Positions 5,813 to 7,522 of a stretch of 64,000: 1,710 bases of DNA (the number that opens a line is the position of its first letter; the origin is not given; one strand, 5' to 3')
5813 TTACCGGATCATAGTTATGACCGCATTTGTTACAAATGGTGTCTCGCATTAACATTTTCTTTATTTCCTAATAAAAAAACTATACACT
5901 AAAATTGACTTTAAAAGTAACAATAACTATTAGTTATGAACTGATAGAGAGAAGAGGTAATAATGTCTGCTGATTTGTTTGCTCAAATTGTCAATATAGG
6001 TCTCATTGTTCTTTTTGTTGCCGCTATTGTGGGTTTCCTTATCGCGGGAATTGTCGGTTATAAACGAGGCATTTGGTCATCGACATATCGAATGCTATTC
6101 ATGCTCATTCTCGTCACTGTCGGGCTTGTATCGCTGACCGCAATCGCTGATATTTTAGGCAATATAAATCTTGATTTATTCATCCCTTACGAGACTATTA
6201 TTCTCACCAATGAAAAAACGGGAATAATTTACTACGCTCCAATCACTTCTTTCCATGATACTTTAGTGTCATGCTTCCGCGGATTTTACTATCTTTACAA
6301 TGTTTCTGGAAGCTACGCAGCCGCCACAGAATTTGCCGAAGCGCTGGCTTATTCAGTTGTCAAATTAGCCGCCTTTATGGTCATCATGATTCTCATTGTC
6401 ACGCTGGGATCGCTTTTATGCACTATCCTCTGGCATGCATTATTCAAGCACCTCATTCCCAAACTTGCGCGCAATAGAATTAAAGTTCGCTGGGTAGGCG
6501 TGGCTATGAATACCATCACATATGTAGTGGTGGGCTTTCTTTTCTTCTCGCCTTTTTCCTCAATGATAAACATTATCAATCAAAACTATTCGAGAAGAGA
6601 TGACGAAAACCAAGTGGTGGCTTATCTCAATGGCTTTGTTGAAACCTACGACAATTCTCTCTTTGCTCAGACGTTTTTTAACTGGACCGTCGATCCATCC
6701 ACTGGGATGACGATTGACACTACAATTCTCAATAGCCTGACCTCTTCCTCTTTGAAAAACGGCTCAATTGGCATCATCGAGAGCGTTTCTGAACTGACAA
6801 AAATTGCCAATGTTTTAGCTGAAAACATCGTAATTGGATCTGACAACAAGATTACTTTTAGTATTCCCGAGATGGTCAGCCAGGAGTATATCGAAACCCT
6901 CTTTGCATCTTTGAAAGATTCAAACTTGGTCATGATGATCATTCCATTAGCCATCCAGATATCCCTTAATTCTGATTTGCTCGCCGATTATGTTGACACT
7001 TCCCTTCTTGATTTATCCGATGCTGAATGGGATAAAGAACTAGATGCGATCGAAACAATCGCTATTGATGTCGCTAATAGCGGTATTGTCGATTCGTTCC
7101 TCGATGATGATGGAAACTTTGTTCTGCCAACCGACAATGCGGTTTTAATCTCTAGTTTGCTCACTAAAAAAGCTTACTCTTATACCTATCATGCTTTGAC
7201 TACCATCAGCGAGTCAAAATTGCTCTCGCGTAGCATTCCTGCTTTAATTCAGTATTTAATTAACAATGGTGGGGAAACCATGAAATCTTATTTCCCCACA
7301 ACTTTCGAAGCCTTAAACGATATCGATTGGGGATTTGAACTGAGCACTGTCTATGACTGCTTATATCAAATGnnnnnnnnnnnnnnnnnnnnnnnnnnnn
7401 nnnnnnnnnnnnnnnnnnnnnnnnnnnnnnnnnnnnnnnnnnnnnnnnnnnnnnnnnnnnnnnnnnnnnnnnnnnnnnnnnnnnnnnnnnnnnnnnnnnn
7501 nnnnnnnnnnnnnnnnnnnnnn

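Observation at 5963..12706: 2247-aa giant membrane-anchored surface protein of unrecognisable family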

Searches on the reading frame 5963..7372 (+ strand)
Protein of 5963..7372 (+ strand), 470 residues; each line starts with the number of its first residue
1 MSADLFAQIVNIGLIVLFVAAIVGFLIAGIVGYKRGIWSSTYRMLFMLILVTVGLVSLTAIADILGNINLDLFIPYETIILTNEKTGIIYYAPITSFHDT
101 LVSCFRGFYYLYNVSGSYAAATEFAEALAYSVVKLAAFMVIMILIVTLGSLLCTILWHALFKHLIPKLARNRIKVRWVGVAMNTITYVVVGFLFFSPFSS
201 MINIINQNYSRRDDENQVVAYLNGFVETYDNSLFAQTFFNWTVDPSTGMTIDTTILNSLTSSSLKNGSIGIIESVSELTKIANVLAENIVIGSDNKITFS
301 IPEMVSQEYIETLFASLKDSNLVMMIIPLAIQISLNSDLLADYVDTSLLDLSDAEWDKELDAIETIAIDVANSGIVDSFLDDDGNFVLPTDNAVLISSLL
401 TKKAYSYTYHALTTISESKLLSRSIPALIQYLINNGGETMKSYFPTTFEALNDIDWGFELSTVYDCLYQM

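Call 70: search_solved_structures(query=A5, max_evalue=10)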
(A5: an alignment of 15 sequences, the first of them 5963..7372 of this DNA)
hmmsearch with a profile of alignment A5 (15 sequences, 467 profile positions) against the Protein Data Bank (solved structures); distinct sequences matched with E-value up to 10: 2.
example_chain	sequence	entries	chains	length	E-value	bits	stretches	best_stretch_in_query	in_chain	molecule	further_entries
5jxd_A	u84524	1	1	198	0.26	13.4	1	76-139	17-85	Tumor necrosis factor alpha-induced protein 8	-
4ifd_K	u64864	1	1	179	1.9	10.6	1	293-372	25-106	Exosome complex exonuclease RRP6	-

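Call 74: search_protein_representatives(alignment_id=A5)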
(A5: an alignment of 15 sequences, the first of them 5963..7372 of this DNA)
Query: 15 sequences, 467 profile positions. Proteins with E-value up to 0.001 (for the whole library): 567; up to 1e-10: 332; up to 1e-30: 207. The best 150 are listed.
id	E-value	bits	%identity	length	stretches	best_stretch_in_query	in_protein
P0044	3.5e-197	672.5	-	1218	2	2-467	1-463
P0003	2.9e-195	666.1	-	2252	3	2-467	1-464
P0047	7.0e-176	602.2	-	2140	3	1-466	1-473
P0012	2.0e-174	597.4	-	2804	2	3-466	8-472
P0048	4.0e-172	589.8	-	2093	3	2-465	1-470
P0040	4.2e-168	576.6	-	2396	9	3-467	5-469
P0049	1.9e-161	554.6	-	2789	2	6-467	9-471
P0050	5.3e-157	540.0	-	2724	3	2-467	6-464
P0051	1.3e-156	538.7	-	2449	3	6-467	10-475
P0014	2.3e-155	534.6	-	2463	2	2-467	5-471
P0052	2.2e-152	524.8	-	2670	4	3-467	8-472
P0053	1.2e-151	522.3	-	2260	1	2-464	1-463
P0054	3.0e-146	504.5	-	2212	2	4-467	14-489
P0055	1.2e-145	502.6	-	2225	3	3-467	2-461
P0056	4.4e-145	500.7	-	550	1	6-464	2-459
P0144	1.5e-70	254.9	-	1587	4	4-467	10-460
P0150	9.3e-66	239.1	-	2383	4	3-467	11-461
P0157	1.3e-61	225.5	-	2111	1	4-467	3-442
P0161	1.1e-60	222.4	-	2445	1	1-449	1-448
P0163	4.3e-60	220.5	-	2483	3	2-382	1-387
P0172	3.3e-58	214.3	-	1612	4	4-467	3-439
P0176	6.1e-57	210.1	-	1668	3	3-465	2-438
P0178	1.2e-56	209.1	-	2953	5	4-348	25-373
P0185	1.2e-53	199.2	-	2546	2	11-467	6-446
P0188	2.3e-53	198.3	-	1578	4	5-466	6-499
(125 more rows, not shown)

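Call 75: list_cluster_members(proteins=[P0144, P0157, P0161, P0163, P0172, P0176, P0178, P0185, P0188, P0150])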
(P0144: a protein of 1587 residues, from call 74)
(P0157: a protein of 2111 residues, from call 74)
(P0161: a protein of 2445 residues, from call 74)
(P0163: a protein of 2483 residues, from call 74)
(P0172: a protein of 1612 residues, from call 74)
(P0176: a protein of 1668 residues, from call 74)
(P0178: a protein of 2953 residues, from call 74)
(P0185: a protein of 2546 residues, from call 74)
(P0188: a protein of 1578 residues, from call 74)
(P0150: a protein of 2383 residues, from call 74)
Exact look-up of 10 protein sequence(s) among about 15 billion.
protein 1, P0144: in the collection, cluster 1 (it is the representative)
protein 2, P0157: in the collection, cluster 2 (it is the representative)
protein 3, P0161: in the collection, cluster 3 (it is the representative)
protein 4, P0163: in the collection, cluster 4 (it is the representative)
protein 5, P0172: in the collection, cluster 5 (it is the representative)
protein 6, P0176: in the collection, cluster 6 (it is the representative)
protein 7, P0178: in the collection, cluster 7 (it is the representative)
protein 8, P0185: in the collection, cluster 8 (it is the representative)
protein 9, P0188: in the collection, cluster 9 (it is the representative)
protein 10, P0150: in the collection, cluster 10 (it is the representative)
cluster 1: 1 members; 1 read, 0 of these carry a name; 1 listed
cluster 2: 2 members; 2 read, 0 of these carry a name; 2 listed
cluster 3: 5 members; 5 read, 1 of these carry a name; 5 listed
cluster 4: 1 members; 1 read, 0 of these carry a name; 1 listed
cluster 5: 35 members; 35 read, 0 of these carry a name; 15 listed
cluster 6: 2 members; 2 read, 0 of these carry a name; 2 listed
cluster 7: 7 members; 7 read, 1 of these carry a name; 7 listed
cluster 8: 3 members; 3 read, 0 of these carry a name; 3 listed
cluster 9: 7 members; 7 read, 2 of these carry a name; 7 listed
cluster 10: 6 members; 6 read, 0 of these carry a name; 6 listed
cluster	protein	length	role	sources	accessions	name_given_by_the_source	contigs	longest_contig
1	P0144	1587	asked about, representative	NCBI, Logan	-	-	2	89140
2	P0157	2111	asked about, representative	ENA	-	-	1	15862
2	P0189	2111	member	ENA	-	-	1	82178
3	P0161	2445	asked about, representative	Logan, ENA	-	-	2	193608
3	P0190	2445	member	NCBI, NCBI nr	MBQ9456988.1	MAG: hypothetical protein IJU64_00545 [Bacilli bacterium] | hypothetical protein [Bacilli bacterium]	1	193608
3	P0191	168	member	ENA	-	-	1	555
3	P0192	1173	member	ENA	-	-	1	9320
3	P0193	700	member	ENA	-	-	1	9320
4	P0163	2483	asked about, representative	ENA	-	-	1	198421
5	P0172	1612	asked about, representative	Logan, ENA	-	-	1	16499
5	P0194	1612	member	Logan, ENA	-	-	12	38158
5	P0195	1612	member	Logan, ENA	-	-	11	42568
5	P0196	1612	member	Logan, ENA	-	-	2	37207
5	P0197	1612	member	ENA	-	-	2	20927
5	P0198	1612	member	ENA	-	-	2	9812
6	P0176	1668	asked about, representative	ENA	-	-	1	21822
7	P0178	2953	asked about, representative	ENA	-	-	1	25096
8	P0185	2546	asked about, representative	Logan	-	-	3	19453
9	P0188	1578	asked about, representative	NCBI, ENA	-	-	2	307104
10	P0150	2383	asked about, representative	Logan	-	-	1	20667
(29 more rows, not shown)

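Call 79: search_protein_families(library=pfam, proteins=[P0172, P0188, P0144, P0161, P0185], max_evalue=0.01)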
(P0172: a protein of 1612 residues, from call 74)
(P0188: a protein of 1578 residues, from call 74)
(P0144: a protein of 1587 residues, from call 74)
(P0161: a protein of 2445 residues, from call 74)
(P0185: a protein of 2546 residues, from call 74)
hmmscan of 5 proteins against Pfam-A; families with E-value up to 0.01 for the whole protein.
P0172 (1612 aa): 0 families

P0188 (1578 aa): 0 families

P0144 (1587 aa): 0 families

P0161 (2445 aa): 0 families

P0185 (2546 aa): 0 families

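Call 91: find_encoding_contigs(protein=P0188, flank=7000, max_places=1)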
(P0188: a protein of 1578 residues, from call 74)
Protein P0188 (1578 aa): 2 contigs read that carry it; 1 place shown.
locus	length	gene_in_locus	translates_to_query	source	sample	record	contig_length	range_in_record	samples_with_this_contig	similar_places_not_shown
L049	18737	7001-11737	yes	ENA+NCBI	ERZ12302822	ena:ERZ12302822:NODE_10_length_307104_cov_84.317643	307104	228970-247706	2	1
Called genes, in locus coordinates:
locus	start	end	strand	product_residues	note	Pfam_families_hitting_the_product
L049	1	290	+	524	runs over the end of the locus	PF00005:ABC_tran, PF08402:TOBE_2 (faint)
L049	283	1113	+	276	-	PF00528:BPD_transp_1 (faint)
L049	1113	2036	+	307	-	PF00528:BPD_transp_1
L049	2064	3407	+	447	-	PF13416:SBP_bac_8, PF13343:SBP_bac_6 (faint)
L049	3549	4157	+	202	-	-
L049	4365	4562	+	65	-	-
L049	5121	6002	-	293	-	PF05857:TraX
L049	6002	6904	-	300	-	PF02517:Rce1-like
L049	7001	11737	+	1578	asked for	-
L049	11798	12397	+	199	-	PF01205:Impact_N, PF09186:DUF1949 (faint)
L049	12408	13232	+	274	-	PF10609:ParA, PF01656:CbiA, PF13614:AAA_31 (faint)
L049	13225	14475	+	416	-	PF05195:AMP_N, PF00557:Peptidase_M24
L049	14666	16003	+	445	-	PF03951:Gln-synt_N, PF00120:Gln-synt_C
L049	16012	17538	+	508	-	PF00117:GATase, PF07722:Peptidase_C26 (weak), PF02540:NAD_synthase (weak), PF00958:GMP_synt_C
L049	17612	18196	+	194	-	PF13599:Pentapeptide_4 (weak), PF23894:LD_SV2 (faint), PF13576:Pentapeptide_3 (faint), PF00805:Pentapeptide (faint), PF13599:Pentapeptide_4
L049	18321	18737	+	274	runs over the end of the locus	PF01136:Peptidase_U32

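Call 92: find_encoding_contigs(protein=P0163, flank=7000, max_places=1)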
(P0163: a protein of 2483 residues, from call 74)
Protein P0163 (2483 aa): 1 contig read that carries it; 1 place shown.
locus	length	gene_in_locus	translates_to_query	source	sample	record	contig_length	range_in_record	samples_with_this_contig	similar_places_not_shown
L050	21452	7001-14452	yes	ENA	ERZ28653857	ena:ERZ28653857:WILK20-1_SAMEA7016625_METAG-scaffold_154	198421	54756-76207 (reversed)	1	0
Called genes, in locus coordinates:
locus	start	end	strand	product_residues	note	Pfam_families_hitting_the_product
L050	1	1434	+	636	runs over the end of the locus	PF13306:LRR_5 (weak)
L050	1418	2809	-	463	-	PF07690:MFS_1, PF13347:MFS_2 (weak)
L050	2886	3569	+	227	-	PF07947:YhhN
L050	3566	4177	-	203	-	PF01725:Ham1p_like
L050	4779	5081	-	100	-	PF00085:Thioredoxin, PF14595:Thioredoxin_9 (weak), PF13098:Thioredoxin_2, PF13905:Thioredoxin_8 (faint)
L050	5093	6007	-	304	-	PF05857:TraX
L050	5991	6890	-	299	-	PF02517:Rce1-like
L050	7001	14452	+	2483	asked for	-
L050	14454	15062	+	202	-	PF01205:Impact_N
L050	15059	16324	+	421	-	PF05195:AMP_N, PF00557:Peptidase_M24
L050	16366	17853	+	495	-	PF00370:FGGY_N, PF02782:FGGY_C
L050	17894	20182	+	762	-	PF12705:PDDEXK_1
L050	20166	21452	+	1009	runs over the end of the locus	PF00580:UvrD-helicase, PF13245:AAA_19, PF13538:UvrD_C_2 (faint), PF13361:UvrD_C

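Call 93: find_encoding_contigs(protein=P0172, flank=7000, max_places=1)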
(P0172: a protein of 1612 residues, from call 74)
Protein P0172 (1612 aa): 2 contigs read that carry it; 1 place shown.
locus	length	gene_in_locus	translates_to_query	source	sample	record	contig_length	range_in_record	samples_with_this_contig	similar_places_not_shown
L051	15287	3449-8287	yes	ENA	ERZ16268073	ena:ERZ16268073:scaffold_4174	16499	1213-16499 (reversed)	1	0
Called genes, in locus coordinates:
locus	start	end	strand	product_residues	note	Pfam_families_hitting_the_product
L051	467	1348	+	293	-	PF02645:DegV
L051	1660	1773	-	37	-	-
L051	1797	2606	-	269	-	PF05857:TraX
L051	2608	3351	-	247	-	PF02517:Rce1-like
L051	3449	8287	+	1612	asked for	-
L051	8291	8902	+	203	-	PF01205:Impact_N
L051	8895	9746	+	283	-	PF01656:CbiA, PF02374:ArsA_ATPase (faint), PF10609:ParA, PF13614:AAA_31 (weak)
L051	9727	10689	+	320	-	-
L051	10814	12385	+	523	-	PF02446:Glyco_hydro_77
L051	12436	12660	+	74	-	PF00550:PP-binding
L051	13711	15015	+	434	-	PF13173:AAA_14, PF13635:DUF4143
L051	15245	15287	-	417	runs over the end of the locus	?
